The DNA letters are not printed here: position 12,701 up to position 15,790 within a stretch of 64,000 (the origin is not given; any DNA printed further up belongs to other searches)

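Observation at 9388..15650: Compact three-gene envelope operon of unknown function: membrane-anchored propeller protein, lipoprotein, outer-membrane barrel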

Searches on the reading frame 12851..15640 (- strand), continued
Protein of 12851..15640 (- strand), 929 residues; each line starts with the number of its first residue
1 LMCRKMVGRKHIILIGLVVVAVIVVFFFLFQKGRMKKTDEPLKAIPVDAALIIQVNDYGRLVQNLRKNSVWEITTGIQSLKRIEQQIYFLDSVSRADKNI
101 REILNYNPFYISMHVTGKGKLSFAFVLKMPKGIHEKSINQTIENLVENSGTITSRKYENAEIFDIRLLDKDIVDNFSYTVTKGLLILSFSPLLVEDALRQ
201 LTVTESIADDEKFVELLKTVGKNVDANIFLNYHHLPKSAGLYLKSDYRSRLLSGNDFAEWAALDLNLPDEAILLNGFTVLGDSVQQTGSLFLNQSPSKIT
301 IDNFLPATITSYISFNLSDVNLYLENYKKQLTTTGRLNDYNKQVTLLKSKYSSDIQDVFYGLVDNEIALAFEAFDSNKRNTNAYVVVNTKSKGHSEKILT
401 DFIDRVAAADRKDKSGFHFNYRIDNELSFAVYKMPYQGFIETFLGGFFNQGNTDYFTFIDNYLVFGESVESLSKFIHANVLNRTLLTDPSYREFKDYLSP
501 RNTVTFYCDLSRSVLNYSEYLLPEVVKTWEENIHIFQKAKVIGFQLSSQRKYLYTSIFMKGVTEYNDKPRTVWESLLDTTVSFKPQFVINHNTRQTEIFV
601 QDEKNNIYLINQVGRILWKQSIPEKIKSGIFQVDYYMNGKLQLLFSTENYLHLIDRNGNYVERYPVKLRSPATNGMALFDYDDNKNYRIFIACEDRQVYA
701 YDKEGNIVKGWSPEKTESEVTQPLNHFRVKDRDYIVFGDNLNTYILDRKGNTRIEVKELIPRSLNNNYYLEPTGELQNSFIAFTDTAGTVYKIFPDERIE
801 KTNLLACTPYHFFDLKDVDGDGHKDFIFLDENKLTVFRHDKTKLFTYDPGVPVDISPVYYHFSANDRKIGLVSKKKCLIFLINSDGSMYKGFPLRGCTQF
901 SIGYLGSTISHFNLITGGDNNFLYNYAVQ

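Call 82: fold_search(model_id=the predicted structure, library=pdb)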
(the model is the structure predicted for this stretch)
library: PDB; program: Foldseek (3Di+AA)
matches with E <= 10: 1025; with E <= 0.001: 558
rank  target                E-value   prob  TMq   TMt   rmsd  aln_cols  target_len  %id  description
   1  6tjh_A                9.1e-13  1.00  0.28  0.64   6.5       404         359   15  Crystal structure of the computationally designed Cake9 protein (released 2020-05-06)
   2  6tjg                  1.1e-12  1.00  0.29  0.75   4.5       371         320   16  Crystal structure of the computationally designed Cake8 protein (released 2020-05-06)
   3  8prj                  9.2e-11  1.00  0.26  0.68   4.7       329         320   15  The structure of v31Bagel8 (released 2024-07-24)
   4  7ax2                  2.2e-09  1.00  0.27  0.73   5.6       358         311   13  Crystal structure of the computationally designed Scone-E protein co-crystallized with STA, form b (released 2021-01-13)
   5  7awz                  2.0e-08  1.00  0.27  0.71   5.8       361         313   15  Crystal structure of the computationally designed Scone-E protein (released 2021-01-13)
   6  4v0m_B                2.0e-08  1.00  0.26  0.62   7.0       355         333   10  Crystal structure of BBS1N in complex with ARL6DN (released 2014-11-19)
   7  7awy                  2.7e-08  1.00  0.25  0.65   6.7       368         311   16  Crystal structure of the computationally designed Scone-R protein (released 2021-01-13)
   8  4yd8_A                3.4e-08  1.00  0.25  0.59   6.7       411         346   11  Bardet-Biedl Syndrome 9 Protein (aa1-407), Homo sapiens (released 2015-06-24)
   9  4imm_A                3.7e-08  1.00  0.27  0.64   6.2       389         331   12  The crystal structure of BamB from Moraxella catarrhalis (released 2014-03-26)
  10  9o5a_G                4.0e-08  1.00  0.24  0.50   7.2       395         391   11  The KICSTOR-GATOR1 complex (released 2026-02-18)
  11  9v80_B                4.6e-08  1.00  0.25  0.52   6.8       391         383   12  Cryo-EM structure of KICSTOR CCC complex (state 4) (released 2025-11-12)
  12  9van_B                5.1e-08  1.00  0.27  0.57   5.8       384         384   13  Cryo-EM structure of human full length KICSTOR complex (state 2) (released 2025-11-12)
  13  9v9n_B                5.3e-08  1.00  0.25  0.54   6.4       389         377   13  Cryo-EM structure of KICSTOR CCC complex (state 5) (released 2025-11-12)
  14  9v6e_B                5.5e-08  1.00  0.25  0.54   6.8       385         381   12  Cryo-EM structure of human full length KICSTOR complex (state 1) (released 2025-11-12)
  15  7evf                  6.6e-08  1.00  0.23  0.54   7.2       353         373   15  Plant growth-promoting factor YxaL mutant from Bacillus velezensis - T175W/S213G/W215A (released 2022-01-12)
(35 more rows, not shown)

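Call 106: find_encoding_contigs(protein=P0115, flank=8000, max_places=1)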
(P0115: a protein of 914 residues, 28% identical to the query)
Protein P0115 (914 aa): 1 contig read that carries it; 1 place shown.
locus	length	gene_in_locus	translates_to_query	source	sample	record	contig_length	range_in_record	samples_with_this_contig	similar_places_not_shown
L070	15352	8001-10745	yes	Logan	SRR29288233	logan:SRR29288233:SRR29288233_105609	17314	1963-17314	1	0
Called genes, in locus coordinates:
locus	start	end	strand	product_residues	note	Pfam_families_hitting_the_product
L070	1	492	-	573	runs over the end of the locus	PF00149:Metallophos, PF02872:5_nucleotid_C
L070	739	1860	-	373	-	PF00691:OmpA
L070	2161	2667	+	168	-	PF00085:Thioredoxin, PF03190:Thioredox_DsbH, PF13899:Thioredoxin_7, PF13098:Thioredoxin_2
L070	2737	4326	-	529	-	PF13180:PDZ_2, PF17820:PDZ_6 (weak), PF03572:Peptidase_S41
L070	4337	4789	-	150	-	PF00383:dCMP_cyt_deam_1, PF14437:MafB19-deam, PF14439:Bd3614-deam (weak)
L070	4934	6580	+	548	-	PF19081:Ig_7 (faint), PF13585:CHU_C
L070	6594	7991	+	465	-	PF11751:PorP_SprF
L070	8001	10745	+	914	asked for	PF11832:DUF3352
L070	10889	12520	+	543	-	-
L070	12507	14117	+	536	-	PF18990:DUF5723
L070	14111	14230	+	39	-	-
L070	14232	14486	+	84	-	PF16118:DUF4834 (weak)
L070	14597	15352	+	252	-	?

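Call 107: find_encoding_contigs(protein=P0112, flank=8000, max_places=1)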
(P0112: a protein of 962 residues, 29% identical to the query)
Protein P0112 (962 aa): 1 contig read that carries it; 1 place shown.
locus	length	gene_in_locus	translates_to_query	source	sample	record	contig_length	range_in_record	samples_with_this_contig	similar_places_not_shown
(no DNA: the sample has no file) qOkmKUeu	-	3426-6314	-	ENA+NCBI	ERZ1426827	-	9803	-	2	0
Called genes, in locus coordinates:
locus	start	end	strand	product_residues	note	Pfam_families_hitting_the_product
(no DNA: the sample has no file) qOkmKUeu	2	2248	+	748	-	?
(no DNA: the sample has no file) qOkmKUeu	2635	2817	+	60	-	-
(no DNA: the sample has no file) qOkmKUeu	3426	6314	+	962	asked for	PF11832:DUF3352, PF13570:Beta-prop_ACSF4, PF25292:Beta-prop_CGLA (faint)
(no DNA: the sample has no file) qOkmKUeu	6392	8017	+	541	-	-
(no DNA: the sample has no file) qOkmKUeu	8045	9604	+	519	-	PF18990:DUF5723, PF13729:TraF_2 (faint)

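Call 110: find_related_loci(query=P0115, collection=metagenome_contigs, flank=7000)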
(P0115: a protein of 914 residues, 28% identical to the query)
Query P0115 (914 aa) in metagenome_contigs; peptide patterns used: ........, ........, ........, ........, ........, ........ (x = any residue, [..] = any of these).
152 stretches matched a pattern, but none encodes a relative of the query by tblastn (E <= 1e-3).
